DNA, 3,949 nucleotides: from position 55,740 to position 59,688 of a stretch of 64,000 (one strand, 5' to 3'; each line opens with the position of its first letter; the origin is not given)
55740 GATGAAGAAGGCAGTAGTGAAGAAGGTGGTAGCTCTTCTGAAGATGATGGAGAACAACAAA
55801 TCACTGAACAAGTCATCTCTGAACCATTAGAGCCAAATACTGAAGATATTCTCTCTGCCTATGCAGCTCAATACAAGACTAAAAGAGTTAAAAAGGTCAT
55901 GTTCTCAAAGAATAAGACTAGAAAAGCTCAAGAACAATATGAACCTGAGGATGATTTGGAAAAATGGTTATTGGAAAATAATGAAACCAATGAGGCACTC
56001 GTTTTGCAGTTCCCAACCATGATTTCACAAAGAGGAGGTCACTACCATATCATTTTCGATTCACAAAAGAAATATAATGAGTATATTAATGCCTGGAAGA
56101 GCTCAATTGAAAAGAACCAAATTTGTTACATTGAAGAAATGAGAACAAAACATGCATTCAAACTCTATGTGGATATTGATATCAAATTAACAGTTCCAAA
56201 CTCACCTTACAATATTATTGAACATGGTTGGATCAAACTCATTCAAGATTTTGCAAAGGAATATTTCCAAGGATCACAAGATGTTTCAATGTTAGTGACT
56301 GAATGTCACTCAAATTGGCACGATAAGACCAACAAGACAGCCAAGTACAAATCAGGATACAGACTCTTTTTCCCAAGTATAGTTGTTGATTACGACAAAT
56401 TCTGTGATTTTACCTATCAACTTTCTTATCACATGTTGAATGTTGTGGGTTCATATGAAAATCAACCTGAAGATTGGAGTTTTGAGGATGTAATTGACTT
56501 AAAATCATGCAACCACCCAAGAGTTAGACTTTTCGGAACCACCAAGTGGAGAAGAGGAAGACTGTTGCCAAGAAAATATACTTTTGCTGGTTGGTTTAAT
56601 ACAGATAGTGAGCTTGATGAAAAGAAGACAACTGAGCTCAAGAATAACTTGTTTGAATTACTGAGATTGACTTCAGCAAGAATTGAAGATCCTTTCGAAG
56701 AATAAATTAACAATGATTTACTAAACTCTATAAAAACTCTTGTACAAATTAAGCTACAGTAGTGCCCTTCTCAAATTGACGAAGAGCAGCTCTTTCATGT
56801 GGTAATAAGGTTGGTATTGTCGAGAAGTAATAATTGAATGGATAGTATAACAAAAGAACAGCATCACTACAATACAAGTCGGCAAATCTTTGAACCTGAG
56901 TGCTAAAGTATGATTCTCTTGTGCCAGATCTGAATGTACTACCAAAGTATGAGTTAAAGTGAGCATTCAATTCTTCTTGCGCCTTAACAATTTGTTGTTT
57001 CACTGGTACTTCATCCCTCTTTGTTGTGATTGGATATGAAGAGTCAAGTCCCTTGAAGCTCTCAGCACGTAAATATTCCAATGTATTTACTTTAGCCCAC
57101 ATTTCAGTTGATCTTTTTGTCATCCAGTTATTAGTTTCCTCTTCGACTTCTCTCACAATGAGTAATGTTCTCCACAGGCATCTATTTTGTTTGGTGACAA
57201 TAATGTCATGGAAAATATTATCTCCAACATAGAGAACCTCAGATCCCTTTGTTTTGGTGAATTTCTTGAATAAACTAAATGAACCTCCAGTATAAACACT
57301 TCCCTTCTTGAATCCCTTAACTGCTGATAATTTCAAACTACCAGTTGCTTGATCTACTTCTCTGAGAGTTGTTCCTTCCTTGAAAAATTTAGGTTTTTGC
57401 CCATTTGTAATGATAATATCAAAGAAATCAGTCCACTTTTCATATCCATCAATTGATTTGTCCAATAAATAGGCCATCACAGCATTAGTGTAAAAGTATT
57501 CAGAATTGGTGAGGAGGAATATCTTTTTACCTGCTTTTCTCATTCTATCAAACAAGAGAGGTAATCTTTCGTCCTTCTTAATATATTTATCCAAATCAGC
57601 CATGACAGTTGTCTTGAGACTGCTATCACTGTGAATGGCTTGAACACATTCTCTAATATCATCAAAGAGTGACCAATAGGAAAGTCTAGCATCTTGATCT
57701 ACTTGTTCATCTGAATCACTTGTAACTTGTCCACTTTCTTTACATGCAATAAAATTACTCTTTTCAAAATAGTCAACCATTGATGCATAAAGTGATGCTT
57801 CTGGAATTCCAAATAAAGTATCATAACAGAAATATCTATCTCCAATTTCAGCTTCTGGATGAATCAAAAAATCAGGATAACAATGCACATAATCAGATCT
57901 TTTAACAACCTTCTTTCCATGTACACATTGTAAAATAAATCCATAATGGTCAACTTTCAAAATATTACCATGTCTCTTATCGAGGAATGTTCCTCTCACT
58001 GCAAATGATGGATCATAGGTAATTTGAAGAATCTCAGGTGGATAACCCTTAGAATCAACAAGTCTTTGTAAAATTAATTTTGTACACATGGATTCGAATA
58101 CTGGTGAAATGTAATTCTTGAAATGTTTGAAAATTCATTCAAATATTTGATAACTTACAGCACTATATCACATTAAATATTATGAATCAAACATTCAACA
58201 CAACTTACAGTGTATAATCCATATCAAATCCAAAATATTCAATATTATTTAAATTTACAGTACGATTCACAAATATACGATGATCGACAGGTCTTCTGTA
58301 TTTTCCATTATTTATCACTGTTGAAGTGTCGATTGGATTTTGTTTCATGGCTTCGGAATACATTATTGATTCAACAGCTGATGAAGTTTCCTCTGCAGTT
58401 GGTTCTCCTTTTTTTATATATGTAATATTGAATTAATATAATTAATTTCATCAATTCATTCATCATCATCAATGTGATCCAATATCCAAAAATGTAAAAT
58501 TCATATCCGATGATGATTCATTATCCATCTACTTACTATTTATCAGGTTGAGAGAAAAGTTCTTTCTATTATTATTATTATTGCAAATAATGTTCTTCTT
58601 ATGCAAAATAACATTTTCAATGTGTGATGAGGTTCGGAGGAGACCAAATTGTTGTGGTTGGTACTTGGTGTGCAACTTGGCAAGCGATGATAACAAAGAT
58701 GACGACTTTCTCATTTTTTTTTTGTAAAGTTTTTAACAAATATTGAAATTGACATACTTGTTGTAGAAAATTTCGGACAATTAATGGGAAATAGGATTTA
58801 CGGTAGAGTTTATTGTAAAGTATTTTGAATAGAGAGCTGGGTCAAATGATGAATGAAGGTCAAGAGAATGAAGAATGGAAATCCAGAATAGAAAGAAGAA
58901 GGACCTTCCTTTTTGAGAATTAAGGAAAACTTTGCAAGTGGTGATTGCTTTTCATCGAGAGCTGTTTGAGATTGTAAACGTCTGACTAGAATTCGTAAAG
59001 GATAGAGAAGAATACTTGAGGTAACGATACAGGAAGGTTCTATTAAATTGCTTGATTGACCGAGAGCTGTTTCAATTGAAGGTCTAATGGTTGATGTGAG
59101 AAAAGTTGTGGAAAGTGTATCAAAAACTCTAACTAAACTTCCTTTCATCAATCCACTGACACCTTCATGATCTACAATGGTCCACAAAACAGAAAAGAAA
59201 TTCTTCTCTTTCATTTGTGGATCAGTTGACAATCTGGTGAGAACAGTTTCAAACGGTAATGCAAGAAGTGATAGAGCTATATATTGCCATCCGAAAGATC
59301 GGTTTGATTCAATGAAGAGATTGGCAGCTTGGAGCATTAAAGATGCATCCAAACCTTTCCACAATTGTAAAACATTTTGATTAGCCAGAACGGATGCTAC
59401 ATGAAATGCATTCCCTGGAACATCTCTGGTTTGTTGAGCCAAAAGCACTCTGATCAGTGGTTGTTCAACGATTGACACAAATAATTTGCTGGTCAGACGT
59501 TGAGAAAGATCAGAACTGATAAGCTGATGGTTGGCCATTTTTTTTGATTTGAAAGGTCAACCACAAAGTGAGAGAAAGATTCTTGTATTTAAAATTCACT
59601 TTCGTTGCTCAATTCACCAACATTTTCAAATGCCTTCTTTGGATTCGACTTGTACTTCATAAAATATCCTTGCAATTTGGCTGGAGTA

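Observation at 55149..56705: MJ1316 (DUF504)-like domain fused to an AEP/PrimPol-like domain in a eukaryotic nuclear gene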

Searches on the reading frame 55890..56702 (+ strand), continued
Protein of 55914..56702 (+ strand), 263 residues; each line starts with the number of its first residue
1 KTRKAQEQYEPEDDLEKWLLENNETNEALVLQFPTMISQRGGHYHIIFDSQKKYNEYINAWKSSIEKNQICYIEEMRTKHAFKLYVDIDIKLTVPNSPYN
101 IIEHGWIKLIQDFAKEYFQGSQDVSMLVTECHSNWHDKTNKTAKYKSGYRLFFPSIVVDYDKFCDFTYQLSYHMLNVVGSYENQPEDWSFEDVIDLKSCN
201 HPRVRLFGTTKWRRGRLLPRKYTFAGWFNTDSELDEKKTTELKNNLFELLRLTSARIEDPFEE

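Call 54: list_cluster_members(proteins=[P0034, P0036, P0040, P0041, P0044, P0045, P0047, P0048, P0050, P0053])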
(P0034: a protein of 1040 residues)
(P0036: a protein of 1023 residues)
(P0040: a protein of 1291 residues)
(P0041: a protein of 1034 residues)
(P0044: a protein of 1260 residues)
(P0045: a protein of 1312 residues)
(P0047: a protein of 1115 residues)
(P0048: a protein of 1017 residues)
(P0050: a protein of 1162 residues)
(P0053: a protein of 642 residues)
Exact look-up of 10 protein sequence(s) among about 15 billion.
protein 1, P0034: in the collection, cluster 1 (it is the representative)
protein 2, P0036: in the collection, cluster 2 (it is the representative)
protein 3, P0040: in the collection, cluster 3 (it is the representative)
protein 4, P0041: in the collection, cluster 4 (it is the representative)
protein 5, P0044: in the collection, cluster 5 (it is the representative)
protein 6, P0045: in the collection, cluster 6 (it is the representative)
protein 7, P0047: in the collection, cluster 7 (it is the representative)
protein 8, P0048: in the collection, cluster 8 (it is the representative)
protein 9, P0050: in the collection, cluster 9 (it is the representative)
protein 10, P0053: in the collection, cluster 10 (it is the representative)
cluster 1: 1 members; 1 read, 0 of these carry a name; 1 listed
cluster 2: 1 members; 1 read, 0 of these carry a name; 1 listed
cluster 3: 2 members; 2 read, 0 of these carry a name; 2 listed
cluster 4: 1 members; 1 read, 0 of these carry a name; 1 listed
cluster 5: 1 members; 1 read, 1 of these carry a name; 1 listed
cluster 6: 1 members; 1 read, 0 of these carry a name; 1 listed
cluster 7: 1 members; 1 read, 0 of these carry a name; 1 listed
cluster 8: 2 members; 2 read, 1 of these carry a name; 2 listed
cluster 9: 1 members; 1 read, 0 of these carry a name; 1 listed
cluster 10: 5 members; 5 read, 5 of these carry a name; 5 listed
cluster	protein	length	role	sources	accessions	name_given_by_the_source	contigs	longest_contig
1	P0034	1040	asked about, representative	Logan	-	-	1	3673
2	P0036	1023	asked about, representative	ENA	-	-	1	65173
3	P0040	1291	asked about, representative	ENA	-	-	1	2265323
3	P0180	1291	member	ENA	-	-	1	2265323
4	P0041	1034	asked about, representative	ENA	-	-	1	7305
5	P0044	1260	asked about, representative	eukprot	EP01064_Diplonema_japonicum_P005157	TRINITY_DN1345_c2_g1_i1.p1 TRINITY_DN1345_c2_g1~~TRINITY_DN1345_c2_g1_i1.p1 ORF ...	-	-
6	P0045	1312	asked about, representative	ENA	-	-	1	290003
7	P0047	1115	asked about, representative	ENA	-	-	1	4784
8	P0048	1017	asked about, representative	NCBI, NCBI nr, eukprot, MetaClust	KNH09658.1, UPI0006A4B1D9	polynucleotide Adenyltransferase [Perkinsela sp. CCAP 1560/4] | KNH09658.1 polynucleotide Adenyltransferase [Perkinsela sp. CCAP 1560/4] | status=active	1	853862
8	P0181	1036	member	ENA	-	-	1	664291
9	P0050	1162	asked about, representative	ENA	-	-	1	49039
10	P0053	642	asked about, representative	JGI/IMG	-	uncharacterized protein (UPF0248 family)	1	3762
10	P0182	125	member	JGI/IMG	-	hypothetical protein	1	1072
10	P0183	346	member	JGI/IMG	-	hypothetical protein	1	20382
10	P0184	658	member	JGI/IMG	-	uncharacterized protein (UPF0248 family)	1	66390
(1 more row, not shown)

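Call 55: find_homologous_proteins(query=P0030, max_evalue=1e-10)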
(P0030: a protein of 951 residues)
Query P0030 (951 aa): 145 proteins with E <= 1e-10 among 8000 candidates; the best 120 are listed.
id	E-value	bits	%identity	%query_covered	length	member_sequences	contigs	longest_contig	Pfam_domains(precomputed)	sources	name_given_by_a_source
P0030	0.0e+0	2228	100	100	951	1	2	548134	PF23162.2,PF03372.30,PF04457.18,PF13563.13,PF18188.8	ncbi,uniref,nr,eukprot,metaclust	ncbi:endonuclease/exonuclease/phosphatase domain-containing protein [Angomonas deanei]|uniref:MJ1316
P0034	4.6e-278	943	46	99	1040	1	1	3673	PF23162.2,PF03372.30,PF04457.18,PF13563.13,PF18188.8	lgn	-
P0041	1.1e-210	720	38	99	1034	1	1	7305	PF23162.2,PF03372.30,PF04457.18,PF13563.13,PF18188.8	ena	-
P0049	2.2e-171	590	35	98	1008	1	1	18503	PF23162.2,PF03372.30,PF04457.18,PF13563.13,PF18188.8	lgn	-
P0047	8.3e-166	572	36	98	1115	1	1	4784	PF23162.2,PF03372.30,PF04457.18,PF13563.13,PF18188.8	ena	-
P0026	2.7e-149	517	31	99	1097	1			PF23162.2,PF03372.30,PF04457.18,PF13563.13,PF18188.8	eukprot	eukprot:TRINITY_DN8672_c0_g1_i2.p1 TRINITY_DN8672_c0_g1~~TRINITY_DN8672_c0_g1_i2.p1 ORF type:complet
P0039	9.4e-127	443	31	98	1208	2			PF23162.2,PF03372.30,PF04457.18,PF13563.13,PF18188.8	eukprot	eukprot:PhM_4_TR10947/c1_g1_i3/m.88524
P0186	6.3e-102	360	34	50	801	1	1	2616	PF23162.2,PF13563.13,PF18188.8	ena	-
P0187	6.7e-94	334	32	67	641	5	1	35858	PF03372.30,PF04457.18,PF02834.23,PF13563.13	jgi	jgi:poly(A) polymerase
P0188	1.6e-75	273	30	62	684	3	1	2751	PF03372.30,PF04457.18,PF13563.13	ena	-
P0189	4.0e-70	255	27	68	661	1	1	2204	PF03372.30,PF04457.18,PF13563.13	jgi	jgi:poly(A) polymerase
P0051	1.8e-62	230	26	47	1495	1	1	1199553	PF23162.2,PF03372.30,PF04457.18,PF13563.13,PF18188.8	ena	-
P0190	2.6e-57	213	27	72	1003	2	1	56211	PF03372.30,PF04457.18,PF04928.23,PF13563.13,PF20750.4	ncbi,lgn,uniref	ncbi:poly(A) polymerase [Aerosakkonema funiforme]|uniref:poly(A) polymerase n=1 Tax=Aerosakkonema fu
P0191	4.6e-57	212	28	71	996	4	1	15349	PF03372.30,PF04457.18,PF04928.23,PF13563.13,PF20750.4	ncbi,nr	ncbi:poly(A) polymerase [Aerosakkonema funiforme]|nr:poly(A) polymerase [Aerosakkonema funiforme]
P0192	4.4e-55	205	28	68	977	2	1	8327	PF03372.30,PF04457.18,PF04928.23,PF13563.13,PF20750.4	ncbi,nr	ncbi:MAG TPA: poly(A) polymerase [Nostocaceae cyanobacterium]|nr:poly(A) polymerase [Nostocaceae cya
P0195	6.8e-52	195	26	65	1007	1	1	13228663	PF03372.30,PF04457.18,PF04928.23,PF13563.13,PF20750.4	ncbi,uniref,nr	ncbi:poly(A) polymerase [Nannocystis punicea]|uniref:RNA repair domain-containing protein n=1 Tax=Na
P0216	1.6e-41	160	28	26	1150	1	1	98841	PF22600.3,PF03372.30,PF04457.18,PF04928.23,PF04926.21,PF13563.13,PF20750.4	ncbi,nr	ncbi:RNA 2',3'-cyclic phosphodiesterase [Pelomyxa schiedti]|nr:RNA 2',3'-cyclic phosphodiesterase [P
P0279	1.3e-30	124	37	13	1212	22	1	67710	PF03372.30,PF04457.18,PF04928.23,PF13563.13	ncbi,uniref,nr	ncbi:Endonuclease/Exonuclease/phosphatase [Trichophyton interdigitale]|uniref:polynucleotide adenyly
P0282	1.1e-29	121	25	47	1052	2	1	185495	PF17403.8,PF03372.30,PF04457.18,PF04928.23,PF04926.21,PF20750.4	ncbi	ncbi:Endonuclease [Balamuthia mandrillaris]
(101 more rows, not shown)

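Call 56: search_protein_families(library=pfam, proteins=[P0195, P0216, P0279, P0282, P0048, P0053, P0090], max_evalue=0.0001)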
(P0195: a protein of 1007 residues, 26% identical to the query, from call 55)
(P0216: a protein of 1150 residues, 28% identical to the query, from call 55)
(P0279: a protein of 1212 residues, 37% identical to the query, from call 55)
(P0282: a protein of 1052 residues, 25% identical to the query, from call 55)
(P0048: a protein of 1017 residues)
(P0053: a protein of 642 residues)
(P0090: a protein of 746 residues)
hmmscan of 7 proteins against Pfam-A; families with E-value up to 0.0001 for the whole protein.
P0195 (1007 aa): 6 families
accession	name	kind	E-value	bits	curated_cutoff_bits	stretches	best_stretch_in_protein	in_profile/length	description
PF13563.12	2_5_RNA_ligase2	-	2.2e-37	128.8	27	1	437-592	1-152/152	2'-5' RNA ligase superfamily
PF04457.17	MJ1316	-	9.8e-16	58.7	26.3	1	11-75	2-75/75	MJ1316 RNA cyclic group end recognition domain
PF03372.29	Exo_endo_phos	-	3e-12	47.2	24.5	1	158-400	1-225/225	Endonuclease/Exonuclease/phosphatase family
PF20750.3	PAP_NTPase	-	5.3e-10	39.9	27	1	640-762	69-191/194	Poly(A) polymerase nucleotidyltransferase domain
PF04928.22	PAP_central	-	1.6e-09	38.1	27.1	1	773-894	1-130/146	Poly(A) polymerase central domain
PF02834.22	LigT_PEase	-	7.8e-05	23.2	23.3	0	539-589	28-80/87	LigT like Phosphoesterase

P0216 (1150 aa): 7 families
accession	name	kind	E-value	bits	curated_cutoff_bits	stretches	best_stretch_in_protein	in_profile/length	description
PF13563.12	2_5_RNA_ligase2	-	1.1e-36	126.6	27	1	28-179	2-151/152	2'-5' RNA ligase superfamily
PF04928.22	PAP_central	-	4.6e-26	91.8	27.1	1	719-839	2-132/146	Poly(A) polymerase central domain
PF04457.17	MJ1316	-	8.5e-18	65.3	26.3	1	1079-1141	2-75/75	MJ1316 RNA cyclic group end recognition domain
PF03372.29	Exo_endo_phos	-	2.3e-13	50.9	24.5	1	281-536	2-225/225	Endonuclease/Exonuclease/phosphatase family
PF20750.3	PAP_NTPase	-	4.4e-08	33.7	27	1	601-673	78-152/194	Poly(A) polymerase nucleotidyltransferase domain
PF04926.20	PAP_RNA-bind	-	2e-07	31.3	24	1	852-906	5-59/181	Poly(A) polymerase predicted RNA binding domain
PF22600.2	MTPAP-like_central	-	9.8e-06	26.1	27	1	567-668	9-117/139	Poly(A) RNA polymerase, mitochondrial-like, central palm domain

P0279 (1212 aa): 4 families
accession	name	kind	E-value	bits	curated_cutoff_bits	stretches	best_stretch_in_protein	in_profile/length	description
PF13563.12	2_5_RNA_ligase2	-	1.3e-33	116.6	27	1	26-182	1-151/152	2'-5' RNA ligase superfamily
PF04457.17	MJ1316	-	2.7e-20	73.2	26.3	1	1127-1196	2-75/75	MJ1316 RNA cyclic group end recognition domain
PF04928.22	PAP_central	-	9.6e-13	48.6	27.1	1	770-903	1-143/146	Poly(A) polymerase central domain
PF03372.29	Exo_endo_phos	-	8.6e-07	29.4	24.5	1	267-523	2-204/225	Endonuclease/Exonuclease/phosphatase family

P0282 (1052 aa): 7 families
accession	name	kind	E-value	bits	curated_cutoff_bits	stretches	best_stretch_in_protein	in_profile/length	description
PF04928.22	PAP_central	-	1.2e-23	84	27.1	1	734-861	2-137/146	Poly(A) polymerase central domain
PF20750.3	PAP_NTPase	-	2e-22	80.5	27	1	543-724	13-192/194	Poly(A) polymerase nucleotidyltransferase domain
PF04457.17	MJ1316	-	5.8e-16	59.4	26.3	1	50-116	2-75/75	MJ1316 RNA cyclic group end recognition domain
PF03372.29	Exo_endo_phos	-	9.3e-12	45.6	24.5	1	226-506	1-225/225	Endonuclease/Exonuclease/phosphatase family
PF04926.20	PAP_RNA-bind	-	7.2e-07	29.5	24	1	888-1002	1-104/181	Poly(A) polymerase predicted RNA binding domain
PF17403.7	Nrap_D2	-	1.6e-06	28.4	33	1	741-854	9-136/151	Nrap protein PAP/OAS-like domain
PF01909.29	NTP_transf_2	-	3.9e-05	24.4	21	0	606-634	16-44/93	Nucleotidyltransferase domain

P0048 (1017 aa): 4 families
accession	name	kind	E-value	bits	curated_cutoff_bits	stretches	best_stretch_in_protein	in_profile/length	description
PF23162.1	AEP_C962R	-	3.9e-27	96.1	23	1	742-927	1-190/190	C962R protein N-terminal AEP domain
PF18188.7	PPL4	-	8.2e-25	88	25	1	721-874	2-158/159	Prim-pol 4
PF13563.12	2_5_RNA_ligase2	-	2.2e-12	47.7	27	1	508-657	1-150/152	2'-5' RNA ligase superfamily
PF03372.29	Exo_endo_phos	-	4.1e-06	27.2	24.5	1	242-397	1-160/225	Endonuclease/Exonuclease/phosphatase family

P0053 (642 aa): 3 families
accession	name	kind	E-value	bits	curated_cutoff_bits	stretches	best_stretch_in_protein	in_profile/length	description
PF18188.7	PPL4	-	4.4e-17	62.9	25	1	372-543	1-157/159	Prim-pol 4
PF04457.17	MJ1316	-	4.5e-12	46.9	26.3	1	63-142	3-75/75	MJ1316 RNA cyclic group end recognition domain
PF23162.1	AEP_C962R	-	7.7e-07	29.9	23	1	395-588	1-178/190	C962R protein N-terminal AEP domain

P0090 (746 aa): 2 families
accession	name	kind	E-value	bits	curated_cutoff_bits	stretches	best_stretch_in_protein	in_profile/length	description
PF04457.17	MJ1316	-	2.1e-09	38.4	26.3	1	73-149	3-75/75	MJ1316 RNA cyclic group end recognition domain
PF18188.7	PPL4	-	1.4e-08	35.2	25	1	468-533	22-82/159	Prim-pol 4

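Call 70: search_protein_families(library=ncbifam, proteins=[P0195], max_evalue=0.01)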
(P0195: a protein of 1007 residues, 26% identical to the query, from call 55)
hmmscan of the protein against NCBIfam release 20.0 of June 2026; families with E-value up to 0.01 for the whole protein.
P0195 (1007 aa): 2 families
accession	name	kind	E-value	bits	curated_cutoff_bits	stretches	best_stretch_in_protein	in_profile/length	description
TIGR02258.1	2_5_ligase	equivalog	8.9e-05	22.4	65.7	1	459-589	33-164/180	RNA 2',3'-cyclic phosphodiesterase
NF010223.0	PRK13679.1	equivalog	0.0036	17.2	129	1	432-594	4-159/170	hypothetical protein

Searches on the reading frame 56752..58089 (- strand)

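Call 3: search_protein_families(library=pfam, proteins=[window:56752-58089:-], max_evalue=1)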
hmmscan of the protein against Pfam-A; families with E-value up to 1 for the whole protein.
window:56752-58089:- (446 aa): 4 families
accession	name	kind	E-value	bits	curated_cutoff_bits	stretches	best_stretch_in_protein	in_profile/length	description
PF05761.20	5_nucleotid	-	2.3e-132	442.7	28.5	1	3-433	36-459/460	5' nucleotidase family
PF00702.32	Hydrolase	-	0.0072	17.2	26.4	1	178-296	105-184/191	haloacid dehalogenase-like hydrolase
PF01801.21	Cytomega_gL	-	0.053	13.4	25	0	138-180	161-200/211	Cytomegalovirus glycoprotein L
PF04768.19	NAT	-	0.13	12.4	27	1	269-333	84-142/168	NAT, N-acetyltransferase, of N-acetylglutamate synthase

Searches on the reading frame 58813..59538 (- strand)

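Call 59: search_protein_families(library=pfam, proteins=[window:58813-59538:-], max_evalue=0.001)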
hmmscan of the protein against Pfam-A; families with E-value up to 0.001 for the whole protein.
window:58813-59538:- (242 aa): 1 family
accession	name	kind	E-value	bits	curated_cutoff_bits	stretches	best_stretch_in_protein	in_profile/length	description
PF00153.32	Mito_carr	-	1.4e-19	70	22.3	2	172-240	17-87/96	Mitochondrial carrier protein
